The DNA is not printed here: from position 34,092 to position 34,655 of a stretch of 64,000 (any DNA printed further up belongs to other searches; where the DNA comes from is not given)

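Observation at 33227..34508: Candidate toxSAS-like two-gene module: RelA/SpoT-fold protein plus overlapping small partner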

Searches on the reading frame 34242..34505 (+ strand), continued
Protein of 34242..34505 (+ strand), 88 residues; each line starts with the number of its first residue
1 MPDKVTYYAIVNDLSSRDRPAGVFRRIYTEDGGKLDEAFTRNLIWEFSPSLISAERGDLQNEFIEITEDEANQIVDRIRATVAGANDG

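Call 92: search_protein_families(library=ncbifam, proteins=[L082:4477-4971:+, L082:4971-5255:+, L111:4588-4998:+, L110:3635-4276:+, L110:2812-3477:+, L110:2210-2791:+], max_evalue=0.1)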
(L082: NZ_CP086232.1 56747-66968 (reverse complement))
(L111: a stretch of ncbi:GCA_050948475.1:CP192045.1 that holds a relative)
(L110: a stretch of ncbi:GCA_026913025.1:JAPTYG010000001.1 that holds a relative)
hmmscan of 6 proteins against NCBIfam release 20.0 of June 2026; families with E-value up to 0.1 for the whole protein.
L082:4477-4971:+ (165 aa): 0 families

L082:4971-5255:+ (95 aa): 0 families

L111:4588-4998:+ (137 aa): 0 families

L110:3635-4276:+ (214 aa): 0 families

L110:2812-3477:+ (222 aa): 16 families
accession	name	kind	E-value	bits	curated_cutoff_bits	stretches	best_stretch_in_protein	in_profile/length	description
NF052603.1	penta_Alr5209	equivalog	4.3e-19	68.7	125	2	77-161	14-98/113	Alr5209 family pentapeptide repeat protein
NF047416.1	penta_HetL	equivalog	1.8e-17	63.5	260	1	57-160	14-117/218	heterocyst differentiation pentapeptide repeat protein HetL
NF011744.0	PRK15197.1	equivalog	2.9e-14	52.9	274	2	46-122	164-240/291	SPI-2 type III secretion system effector PipB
NF011743.0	PRK15196.1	equivalog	6e-13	48.4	354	1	42-158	188-299/350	type III secretion system effector PipB2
NF033375.2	penta_rpt_QnrE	exception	2.5e-10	40.7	480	2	42-96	145-199/214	QnrE family quinolone resistance pentapeptide repeat protein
NF000420.1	penta_rpt_QnrB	exception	3.2e-10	40.4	460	2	98-161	56-124/214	QnrB family quinolone resistance pentapeptide repeat protein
NF033086.2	penta_rpt_Qnr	equivalog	9.7e-10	38.5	240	2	44-95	144-195/211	Qnr family pentapeptide repeat protein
NF038182.1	penta_rpt_SmQnr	exception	6.7e-09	35.9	460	2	42-94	146-198/215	SmQnr family pentapeptide repeat protein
NF000349.1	mfpA_AE000516.2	equivalog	5.7e-08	32.8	360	2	41-126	82-162/183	pentapeptide repeat protein MfpA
NF012152.0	penta_rpt_QnrC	exception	1.9e-07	31.3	500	1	46-160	11-126/221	QnrC family quinolone resistance pentapeptide repeat protein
NF000139.2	penta_rpt_QnrD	exception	2.6e-07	30.9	425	1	43-146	91-186/214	QnrD family quinolone resistance pentapeptide repeat protein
NF012151.0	penta_rpt_QnrAS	exception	4e-06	27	490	1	50-171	56-178/218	QnrAS family quinolone resistance pentapeptide repeat protein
NF000421.1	penta_rpt_QnrVC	exception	5.4e-06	26.5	460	1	48-157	54-168/218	QnrVC family quinolone resistance pentapeptide repeat protein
NF000071.4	penta_rpt_QnrA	exception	3.4e-05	23.7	450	1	61-157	11-103/218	QnrA family quinolone resistance pentapeptide repeat protein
NF000056.3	penta_rpt_QnrS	exception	5.6e-05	22.9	460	1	50-145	61-156/218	QnrS family quinolone resistance pentapeptide repeat protein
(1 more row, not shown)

L110:2210-2791:+ (194 aa): 0 families
